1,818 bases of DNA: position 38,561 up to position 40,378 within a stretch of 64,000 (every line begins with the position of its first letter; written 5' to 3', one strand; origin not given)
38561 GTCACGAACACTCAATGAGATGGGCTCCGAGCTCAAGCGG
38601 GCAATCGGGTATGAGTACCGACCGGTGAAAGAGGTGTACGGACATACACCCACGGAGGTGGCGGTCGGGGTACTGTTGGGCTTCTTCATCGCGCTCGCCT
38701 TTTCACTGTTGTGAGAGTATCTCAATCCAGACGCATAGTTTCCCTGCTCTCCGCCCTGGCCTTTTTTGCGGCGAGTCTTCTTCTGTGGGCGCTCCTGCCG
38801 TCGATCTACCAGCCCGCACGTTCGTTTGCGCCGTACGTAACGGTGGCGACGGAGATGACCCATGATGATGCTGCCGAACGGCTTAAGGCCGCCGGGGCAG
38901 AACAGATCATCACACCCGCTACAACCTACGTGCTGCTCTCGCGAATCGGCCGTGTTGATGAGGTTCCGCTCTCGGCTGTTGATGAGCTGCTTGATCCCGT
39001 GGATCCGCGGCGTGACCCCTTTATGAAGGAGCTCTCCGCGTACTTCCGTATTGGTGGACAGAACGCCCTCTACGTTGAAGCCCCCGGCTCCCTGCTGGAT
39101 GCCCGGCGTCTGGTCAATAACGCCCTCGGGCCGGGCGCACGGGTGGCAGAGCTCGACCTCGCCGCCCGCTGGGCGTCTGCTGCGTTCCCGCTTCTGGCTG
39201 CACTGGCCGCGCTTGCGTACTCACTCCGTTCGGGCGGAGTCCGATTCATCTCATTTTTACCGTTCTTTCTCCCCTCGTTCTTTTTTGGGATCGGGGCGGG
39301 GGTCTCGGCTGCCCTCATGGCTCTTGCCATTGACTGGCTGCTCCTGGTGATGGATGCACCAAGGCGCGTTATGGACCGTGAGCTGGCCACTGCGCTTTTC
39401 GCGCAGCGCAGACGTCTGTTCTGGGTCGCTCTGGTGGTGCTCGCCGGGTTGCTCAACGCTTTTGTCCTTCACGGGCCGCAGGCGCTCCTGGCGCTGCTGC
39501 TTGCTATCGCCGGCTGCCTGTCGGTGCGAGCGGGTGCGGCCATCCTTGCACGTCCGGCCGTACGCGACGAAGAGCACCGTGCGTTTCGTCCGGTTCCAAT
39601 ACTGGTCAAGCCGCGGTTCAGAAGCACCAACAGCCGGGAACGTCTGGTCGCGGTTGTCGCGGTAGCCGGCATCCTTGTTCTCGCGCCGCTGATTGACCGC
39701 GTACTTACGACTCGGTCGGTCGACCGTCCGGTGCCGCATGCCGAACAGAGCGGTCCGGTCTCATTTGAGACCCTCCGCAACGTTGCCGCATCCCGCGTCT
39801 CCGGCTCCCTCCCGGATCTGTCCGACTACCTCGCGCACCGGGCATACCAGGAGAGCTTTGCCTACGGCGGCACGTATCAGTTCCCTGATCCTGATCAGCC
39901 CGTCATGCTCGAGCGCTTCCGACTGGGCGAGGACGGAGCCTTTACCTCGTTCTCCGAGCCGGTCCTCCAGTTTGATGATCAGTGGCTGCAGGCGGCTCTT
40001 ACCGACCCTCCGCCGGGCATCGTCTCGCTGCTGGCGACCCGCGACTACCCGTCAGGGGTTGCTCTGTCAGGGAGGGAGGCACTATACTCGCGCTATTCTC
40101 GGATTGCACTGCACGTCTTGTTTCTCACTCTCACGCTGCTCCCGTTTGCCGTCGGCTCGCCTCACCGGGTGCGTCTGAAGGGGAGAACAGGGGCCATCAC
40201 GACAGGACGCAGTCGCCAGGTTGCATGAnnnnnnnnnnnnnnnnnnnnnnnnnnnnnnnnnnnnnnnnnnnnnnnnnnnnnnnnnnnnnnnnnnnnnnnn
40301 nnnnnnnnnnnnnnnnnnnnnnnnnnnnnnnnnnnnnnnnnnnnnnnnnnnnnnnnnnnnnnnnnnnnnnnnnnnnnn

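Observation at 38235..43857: Rnf-type cluster with only rnfC-D-E-A: no rnfG or rnfB, and a 505-aa unknown membrane protein coupled in front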

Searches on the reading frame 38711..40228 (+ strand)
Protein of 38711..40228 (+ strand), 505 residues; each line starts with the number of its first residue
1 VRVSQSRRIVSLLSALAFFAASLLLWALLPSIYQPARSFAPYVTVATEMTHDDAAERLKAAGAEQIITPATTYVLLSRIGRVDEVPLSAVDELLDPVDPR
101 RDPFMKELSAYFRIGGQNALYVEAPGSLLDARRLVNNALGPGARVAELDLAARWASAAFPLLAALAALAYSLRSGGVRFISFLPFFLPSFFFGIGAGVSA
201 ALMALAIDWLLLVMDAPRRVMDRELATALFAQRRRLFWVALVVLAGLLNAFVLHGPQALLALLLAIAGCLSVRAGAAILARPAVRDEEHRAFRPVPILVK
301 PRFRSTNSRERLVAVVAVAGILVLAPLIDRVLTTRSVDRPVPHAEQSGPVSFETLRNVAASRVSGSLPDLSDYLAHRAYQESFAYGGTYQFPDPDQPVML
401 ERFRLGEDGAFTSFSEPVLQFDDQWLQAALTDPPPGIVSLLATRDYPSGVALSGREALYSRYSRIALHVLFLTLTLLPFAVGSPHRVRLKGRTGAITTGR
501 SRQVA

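Call 3: search_protein_families(library=pfam, proteins=[window:38711-40228:+], max_evalue=0.01)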
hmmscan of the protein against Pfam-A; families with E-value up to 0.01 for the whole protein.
window:38711-40228:+ (505 aa): 0 families

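Call 4: search_protein_families(library=ncbifam, proteins=[window:38711-40228:+], max_evalue=0.01)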
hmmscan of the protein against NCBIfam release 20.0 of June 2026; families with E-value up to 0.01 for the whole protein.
window:38711-40228:+ (505 aa): 0 families

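Call 9: find_homologous_proteins(query=window:38711-40225:+, max_evalue=0.001)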
Query window:38711-40225:+ (505 aa): 3 proteins with E <= 0.001 among 8000 candidates.
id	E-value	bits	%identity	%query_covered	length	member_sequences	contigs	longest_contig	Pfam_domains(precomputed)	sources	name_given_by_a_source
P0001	0.0e+0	1073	99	100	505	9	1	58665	-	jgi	-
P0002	1.1e-35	141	36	47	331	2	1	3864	-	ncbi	ncbi:MAG: hypothetical protein V3S41_09180, partial [Spirochaetia bacterium]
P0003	9.8e-7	46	34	15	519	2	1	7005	-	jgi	jgi:hypothetical protein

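Call 18: search_protein_representatives(protein=window:38711-40225:+)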
Query: 505 residues. Proteins with E-value up to 0.001 (for the whole library): 453; up to 1e-10: 248; up to 1e-30: 28. The best 150 are listed.
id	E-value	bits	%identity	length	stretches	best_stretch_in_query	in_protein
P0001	0.0e+00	1073.3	99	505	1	1-505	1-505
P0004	6.1e-103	361.4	44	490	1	20-505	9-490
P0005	4.5e-75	269.5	37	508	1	11-495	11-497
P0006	1.9e-73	264.1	38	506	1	13-482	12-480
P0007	2.5e-73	263.7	39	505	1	9-487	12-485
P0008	6.6e-71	255.8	38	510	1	9-482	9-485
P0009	2.7e-68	247.1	35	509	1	7-505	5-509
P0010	9.6e-67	242.0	40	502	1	35-505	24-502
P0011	3.5e-66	240.2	38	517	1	8-504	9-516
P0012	9.2e-66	238.8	36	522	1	7-494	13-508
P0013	1.7e-64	234.6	35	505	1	7-483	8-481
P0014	9.3e-62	225.6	33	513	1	7-497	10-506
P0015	8.3e-58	212.6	39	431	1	89-502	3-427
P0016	9.3e-57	209.1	33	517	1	10-486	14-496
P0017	3.6e-56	207.2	36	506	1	11-484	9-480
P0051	1.1e-22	96.7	25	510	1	65-463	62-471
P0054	7.7e-22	94.0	27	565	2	232-502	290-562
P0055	9.5e-22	93.7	25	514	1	4-488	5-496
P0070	1.8e-20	89.5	27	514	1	14-484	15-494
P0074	7.2e-20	87.5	23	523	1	47-478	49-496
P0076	1.2e-19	86.8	24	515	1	13-458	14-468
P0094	1.5e-18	83.1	26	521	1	17-452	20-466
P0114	3.6e-17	78.6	31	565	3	236-480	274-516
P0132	4.1e-16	75.1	25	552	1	12-481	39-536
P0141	1.5e-15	73.2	24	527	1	15-450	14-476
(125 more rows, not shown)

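Call 19: predict_structure(protein=window:38711-40225:+)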
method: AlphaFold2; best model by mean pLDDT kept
length: 505 residues; sequences in the alignment: 1
mean_pLDDT: 43.0   pTM: 0.25
mean pLDDT of the five models: 43.0, 41.7, 40.7, 37.8, 36.0
residues with pLDDT >= 90: 0; 70-90: 1; 50-70: 114; < 50: 390
segments of 3 or more residues with pLDDT < 50: 1-4, 29-52, 54-58, 60-158, 160-164, 179-181, 215-217, 219-222, 271-319, 321-470, 473-505
pLDDT, mean of each block of 10 residues (from residue 1): 52 58 53 37 35 48 39 40 44 46 42 35 33 39 39 45 51 50 51 56 55 49 50 52 58 59 54 41 34 29 37 46 41 33 34 43 41 42 35 41 40 41 42 35 30 33 44 47 36 37 35
secondary structure, 60 per line:
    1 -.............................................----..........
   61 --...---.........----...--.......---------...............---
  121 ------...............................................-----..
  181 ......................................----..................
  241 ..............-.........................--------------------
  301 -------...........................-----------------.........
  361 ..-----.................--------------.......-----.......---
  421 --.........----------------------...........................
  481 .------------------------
elements in order: H2-46 H51-60 H69-77 H87-93 H103-117 H127-173 H179-218 H223-254 H256-280 H308-334 H352-362 H368-384 E399-405 E411-417 H423-431 H454-481

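Call 24: find_related_loci(query=A2, collection=genome_contigs, flank=10000)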
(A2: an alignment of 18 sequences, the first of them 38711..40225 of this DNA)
Query A2 (505 aa) in genome_contigs; peptide patterns used: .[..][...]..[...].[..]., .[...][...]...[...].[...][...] (x = any residue, [..] = any of these).
152 stretches matched a pattern; 73 encode a relative of the query (tblastn E <= 1e-3); 71 distinct loci.
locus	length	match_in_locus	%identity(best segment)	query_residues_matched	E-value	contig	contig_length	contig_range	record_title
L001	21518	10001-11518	40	4-505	2e-81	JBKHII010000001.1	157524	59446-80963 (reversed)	MAG: Spirochaetales bacterium isolate D1M13_7 NODE_3_length_157524_cov_16.540735, whole genome shotgun sequence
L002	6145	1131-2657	35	1-503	8e-70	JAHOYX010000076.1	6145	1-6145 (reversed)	MAG: Spirochaetales bacterium isolate CORE_19_RING_Bin_00006 c_000000001531, whole genome shotgun sequence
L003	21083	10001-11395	36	14-479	2e-67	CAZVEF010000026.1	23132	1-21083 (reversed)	MAG TPA_asm: uncultured Spirochaetaceae bacterium isolate SRP252850_co1_60 genome assembly, contig: NODE_3939_length_231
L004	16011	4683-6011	36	27-472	6e-65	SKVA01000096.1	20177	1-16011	MAG: Spirochaetaceae bacterium isolate CSSed162cmB_142 CSSed16-2cmB-5927, whole genome shotgun sequence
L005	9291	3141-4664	33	7-503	4e-63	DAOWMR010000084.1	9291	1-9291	MAG TPA_asm: Spirochaetales bacterium isolate CSMAG_3007 CSMAG_3007_k141_339467_length_9291_cov_30.8530, whole genome sh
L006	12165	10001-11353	38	28-479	2e-59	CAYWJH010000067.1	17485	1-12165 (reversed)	MAG TPA_asm: uncultured Spirochaetaceae bacterium isolate binchicken_co8_335 genome assembly, contig: NODE_5515_length_1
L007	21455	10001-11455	35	36-505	2e-58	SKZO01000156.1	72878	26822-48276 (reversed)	MAG: Spirochaetales bacterium isolate CSSed162cmB_334 CSSed16-2cmB-185, whole genome shotgun sequence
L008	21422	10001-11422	32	9-479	6e-40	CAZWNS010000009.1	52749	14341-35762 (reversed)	MAG TPA_asm: uncultured Spirochaetaceae bacterium isolate SRP252850_co1_384 genome assembly, contig: NODE_832_length_527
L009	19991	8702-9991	32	58-479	1e-37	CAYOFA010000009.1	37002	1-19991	MAG TPA_asm: uncultured Spirochaetaceae bacterium isolate SRP332253_co1_294 genome assembly, contig: NODE_1457_length_37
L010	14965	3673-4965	32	58-479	5e-37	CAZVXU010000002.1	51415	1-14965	MAG TPA_asm: uncultured Spirochaetaceae bacterium isolate binchicken_co8_286 genome assembly, contig: NODE_572_length_51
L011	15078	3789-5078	31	58-479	5e-36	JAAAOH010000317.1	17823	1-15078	MAG: Spirochaetes bacterium isolate GSL.Bin19 NODE_2157_length_17823_cov_0.546944, whole genome shotgun sequence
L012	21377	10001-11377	38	9-472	4e-67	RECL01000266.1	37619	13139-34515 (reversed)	MAG: Spirochaetaceae bacterium isolate DLM2.Bin35 NODE_1047_length_37619_cov_12.2684, whole genome shotgun sequence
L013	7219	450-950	43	340-505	3e-34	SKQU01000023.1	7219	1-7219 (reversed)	MAG: Spirochaetaceae bacterium isolate CSSed162cmA_456 CSSed16-2cmA-46212, whole genome shotgun sequence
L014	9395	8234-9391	33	25-392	5e-32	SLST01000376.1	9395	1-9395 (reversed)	MAG: Spirochaetales bacterium isolate CSSed165cm_69 CSSed16-5cm-29354, whole genome shotgun sequence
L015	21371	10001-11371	40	22-479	2e-66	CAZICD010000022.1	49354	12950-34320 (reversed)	MAG TPA_asm: uncultured Spirochaetaceae bacterium isolate SRP332253_co1_186 genome assembly, contig: NODE_796_length_493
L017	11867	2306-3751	29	22-505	2e-29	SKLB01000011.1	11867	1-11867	MAG: Spirochaetales bacterium isolate CSSed162cmA_192 CSSed16-2cmA-17796, whole genome shotgun sequence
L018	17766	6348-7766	27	1-465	5e-29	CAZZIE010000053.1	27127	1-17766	MAG TPA_asm: uncultured Spirochaetaceae bacterium isolate SRP332253_co1_106 genome assembly, contig: NODE_2621_length_27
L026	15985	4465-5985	23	6-505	1e-21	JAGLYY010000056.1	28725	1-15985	MAG: Spirochaetales bacterium isolate RS_13_41 ZL320.bin.41.fa_56, whole genome shotgun sequence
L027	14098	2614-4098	28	14-471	1e-21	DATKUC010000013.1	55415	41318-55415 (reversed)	MAG TPA_asm: Spirochaetia bacterium isolate SMAG_U14097 k141_324699, whole genome shotgun sequence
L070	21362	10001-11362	23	1-434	1e-20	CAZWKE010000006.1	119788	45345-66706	MAG TPA_asm: uncultured Spirochaetaceae bacterium isolate binchicken_co151_536 genome assembly, contig: NODE_134_length_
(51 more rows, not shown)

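Call 28: search_protein_families(library=pfam, proteins=[L008:13974-14540:+, L018:10410-10961:+, L017:6197-6751:+, L002:5094-5690:+, L070:14014-14793:+, L008:15827-16735:+, L018:12331-13275:+, L027:8092-9138:+, L026:10198-11022:+, L070:16028-16840:+], max_evalue=0.001)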
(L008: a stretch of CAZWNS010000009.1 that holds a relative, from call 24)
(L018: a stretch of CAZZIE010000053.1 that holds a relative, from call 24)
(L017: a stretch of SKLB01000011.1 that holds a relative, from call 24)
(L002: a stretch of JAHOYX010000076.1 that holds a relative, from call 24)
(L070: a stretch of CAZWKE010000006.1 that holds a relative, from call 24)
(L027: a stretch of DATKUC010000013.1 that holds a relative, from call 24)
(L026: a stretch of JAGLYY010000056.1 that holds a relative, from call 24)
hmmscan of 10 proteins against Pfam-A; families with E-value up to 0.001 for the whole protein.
L008:13974-14540:+ (188 aa): 1 family
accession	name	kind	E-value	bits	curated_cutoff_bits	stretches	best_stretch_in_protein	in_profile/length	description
PF04205.19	FMN_bind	-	8.2e-12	46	22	1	93-177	1-73/77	FMN-binding domain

L018:10410-10961:+ (183 aa): 1 family
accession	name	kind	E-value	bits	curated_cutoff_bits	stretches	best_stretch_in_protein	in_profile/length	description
PF04205.19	FMN_bind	-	2.6e-12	47.6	22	1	87-171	1-74/77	FMN-binding domain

L017:6197-6751:+ (184 aa): 0 families

L002:5094-5690:+ (198 aa): 1 family
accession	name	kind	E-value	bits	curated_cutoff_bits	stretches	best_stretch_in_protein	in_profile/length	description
PF04205.19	FMN_bind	-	4.8e-11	43.6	22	1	97-181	1-74/77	FMN-binding domain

L070:14014-14793:+ (259 aa): 1 family
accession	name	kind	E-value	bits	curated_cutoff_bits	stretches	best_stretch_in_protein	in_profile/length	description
PF04205.19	FMN_bind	-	1.1e-13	52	22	1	163-248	1-74/77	FMN-binding domain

L008:15827-16735:+ (302 aa): 11 families
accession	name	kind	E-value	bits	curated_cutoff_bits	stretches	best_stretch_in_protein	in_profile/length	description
PF04060.18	FeS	-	2.1e-13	50.2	23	1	45-76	1-32/33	Putative Fe-S cluster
PF12838.12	Fer4_7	-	4.4e-10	40.3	27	1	143-187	2-52/52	4Fe-4S dicluster domain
PF00037.32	Fer4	-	1.1e-09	38.2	21.1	2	166-189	1-24/24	4Fe-4S binding domain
PF14697.11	Fer4_21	-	4.1e-08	33.7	35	1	140-188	5-57/59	4Fe-4S dicluster domain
PF13237.11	Fer4_10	-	7e-07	29.5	25.5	1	140-184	6-53/53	4Fe-4S dicluster domain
PF13187.11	Fer4_9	-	1.6e-06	28.4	27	1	143-188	2-52/52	4Fe-4S dicluster domain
PF25160.1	LdpA_Fe-S-bd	-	2.6e-06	27.5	27.6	1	149-193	9-48/49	LdpA Fe-S cluster-binding domain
PF12837.12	Fer4_6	-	7.9e-06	26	25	1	168-188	4-24/24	4Fe-4S binding domain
PF12797.12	Fer4_2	-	2.4e-05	24.4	24.5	1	165-185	2-22/22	4Fe-4S binding domain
PF13484.11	Fer4_16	-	0.00013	23.1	30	0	173-226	2-61/66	4Fe-4S double cluster binding domain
PF12800.12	Fer4_4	-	0.00083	20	24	1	171-186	2-17/17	4Fe-4S binding domain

L018:12331-13275:+ (314 aa): 10 families
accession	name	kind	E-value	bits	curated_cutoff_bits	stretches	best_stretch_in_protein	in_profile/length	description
PF04060.18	FeS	-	2.9e-12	46.6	23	1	43-74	1-32/33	Putative Fe-S cluster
PF12838.12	Fer4_7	-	1.3e-09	38.8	27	1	141-185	2-52/52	4Fe-4S dicluster domain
PF00037.32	Fer4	-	2.2e-09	37.1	21.1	2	165-185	2-22/24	4Fe-4S binding domain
PF14697.11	Fer4_21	-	3e-09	37.3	35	1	139-184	6-55/59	4Fe-4S dicluster domain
PF13187.11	Fer4_9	-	4.5e-07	30.2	27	1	141-185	2-51/52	4Fe-4S dicluster domain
PF13237.11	Fer4_10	-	6.1e-07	29.7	25.5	1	139-182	7-53/53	4Fe-4S dicluster domain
PF25160.1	LdpA_Fe-S-bd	-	3.8e-06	27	27.6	1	147-190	9-47/49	LdpA Fe-S cluster-binding domain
PF12797.12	Fer4_2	-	1.1e-05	25.5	24.5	1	163-183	2-22/22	4Fe-4S binding domain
PF12837.12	Fer4_6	-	1.7e-05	25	25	1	166-185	4-23/24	4Fe-4S binding domain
PF12800.12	Fer4_4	-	0.00015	22.3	24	1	169-184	2-17/17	4Fe-4S binding domain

L027:8092-9138:+ (348 aa): 9 families
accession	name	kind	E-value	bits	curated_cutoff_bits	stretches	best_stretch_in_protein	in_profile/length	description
PF04060.18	FeS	-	7e-10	38.9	23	1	92-123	1-33/33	Putative Fe-S cluster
PF12838.12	Fer4_7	-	1.7e-08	35.2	27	2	204-248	2-52/52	4Fe-4S dicluster domain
PF00037.32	Fer4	-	2.1e-08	34.1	21.1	1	228-249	2-23/24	4Fe-4S binding domain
PF14697.11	Fer4_21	-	7.9e-08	32.8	35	1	204-246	8-53/59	4Fe-4S dicluster domain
PF13187.11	Fer4_9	-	1.5e-06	28.5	27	1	204-248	2-51/52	4Fe-4S dicluster domain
PF12837.12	Fer4_6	-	9.4e-06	25.8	25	1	229-249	4-24/24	4Fe-4S binding domain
PF12797.12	Fer4_2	-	2.4e-05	24.4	24.5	1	226-246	2-22/22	4Fe-4S binding domain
PF25160.1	LdpA_Fe-S-bd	-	9.4e-05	22.6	27.6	1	210-250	9-44/49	LdpA Fe-S cluster-binding domain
PF13459.11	Fer4_15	-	0.00099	20.2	22.4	0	227-246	1-20/66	4Fe-4S single cluster domain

L026:10198-11022:+ (274 aa): 10 families
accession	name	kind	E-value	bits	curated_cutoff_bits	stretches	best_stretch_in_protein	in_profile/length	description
PF04060.18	FeS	-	8.2e-12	45.1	23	1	43-75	1-32/33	Putative Fe-S cluster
PF00037.32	Fer4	-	3.6e-08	33.3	21.1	1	165-187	1-23/24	4Fe-4S binding domain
PF14697.11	Fer4_21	-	6.5e-08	33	35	1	142-187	8-57/59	4Fe-4S dicluster domain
PF13187.11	Fer4_9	-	1.6e-07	31.7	27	1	146-186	6-51/52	4Fe-4S dicluster domain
PF12838.12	Fer4_7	-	6.1e-07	30.3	27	2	142-186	5-52/52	4Fe-4S dicluster domain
PF25160.1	LdpA_Fe-S-bd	-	1e-05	25.6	27.6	1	148-188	9-44/49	LdpA Fe-S cluster-binding domain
PF13237.11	Fer4_10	-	3.9e-05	23.9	25.5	1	142-183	9-53/53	4Fe-4S dicluster domain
PF12837.12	Fer4_6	-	6.1e-05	23.2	25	1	167-186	4-23/24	4Fe-4S binding domain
PF13484.11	Fer4_16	-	8.9e-05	23.6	30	1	172-227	2-63/66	4Fe-4S double cluster binding domain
PF12800.12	Fer4_4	-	0.00013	22.4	24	1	170-185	2-17/17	4Fe-4S binding domain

L070:16028-16840:+ (270 aa): 13 families
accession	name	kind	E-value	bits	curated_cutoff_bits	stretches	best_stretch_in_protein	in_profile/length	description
PF04060.18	FeS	-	7.9e-12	45.1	23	1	48-80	1-33/33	Putative Fe-S cluster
PF14697.11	Fer4_21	-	4e-10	40.1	35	2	146-190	7-55/59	4Fe-4S dicluster domain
PF00037.32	Fer4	-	4.5e-10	39.3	21.1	1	170-191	1-22/24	4Fe-4S binding domain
PF13187.11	Fer4_9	-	5.5e-10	39.6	27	1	147-191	2-51/52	4Fe-4S dicluster domain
PF13237.11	Fer4_10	-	5.6e-09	36.2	25.5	2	146-188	8-53/53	4Fe-4S dicluster domain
PF12838.12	Fer4_7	-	4.4e-08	33.9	27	1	147-191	2-52/52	4Fe-4S dicluster domain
PF25160.1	LdpA_Fe-S-bd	-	3.6e-07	30.3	27.6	1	153-194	9-45/49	LdpA Fe-S cluster-binding domain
PF12837.12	Fer4_6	-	4.7e-07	29.9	25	1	172-191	4-23/24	4Fe-4S binding domain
PF12797.12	Fer4_2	-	5.1e-07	29.7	24.5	1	170-189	3-22/22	4Fe-4S binding domain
PF13370.11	Fer4_13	-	4.8e-06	27.6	24.5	0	221-266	5-56/58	4Fe-4S single cluster domain of Ferredoxin I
PF13459.11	Fer4_15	-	7.2e-06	27.1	22.4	0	170-189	1-20/66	4Fe-4S single cluster domain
PF12800.12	Fer4_4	-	2.6e-05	24.6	24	1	175-190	2-17/17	4Fe-4S binding domain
PF13484.11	Fer4_16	-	0.0008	20.6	30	1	176-230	1-61/66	4Fe-4S double cluster binding domain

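Call 30: predict_structure(alignment_id=A1)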
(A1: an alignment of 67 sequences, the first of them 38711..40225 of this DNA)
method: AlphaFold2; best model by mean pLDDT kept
length: 505 residues; sequences in the alignment: 67
mean_pLDDT: 89.4   pTM: 0.86
mean pLDDT of the five models: 89.4, 88.1, 88.0, 87.7, 87.4
residues with pLDDT >= 90: 364; 70-90: 86; 50-70: 41; < 50: 14
segments of 3 or more residues with pLDDT < 50: 302-305, 486-492
pLDDT, mean of each block of 10 residues (from residue 1): 88 97 94 88 97 98 98 97 98 98 98 97 94 97 95 96 93 91 97 95 94 71 73 90 95 94 97 94 66 66 60 87 91 93 92 97 96 98 97 98 97 97 98 98 95 82 83 81 54 51 49
secondary structure, 60 per line:
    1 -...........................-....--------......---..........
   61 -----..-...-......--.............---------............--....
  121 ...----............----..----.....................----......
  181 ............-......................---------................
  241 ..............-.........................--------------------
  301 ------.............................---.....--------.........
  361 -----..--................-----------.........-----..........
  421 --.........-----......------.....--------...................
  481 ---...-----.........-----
elements in order: H2-28 H30-33 E42-47 H51-60 E73-78 E81-86 H87-93 H103-112 E117-123 H128-139 H150-170 H175-192 H194-215 H225-254 H256-280 H307-335 E339-343 H352-360 H370-385 E397-405 E411-420 H423-431 H437-442 E449-453 H462-480 H492-500
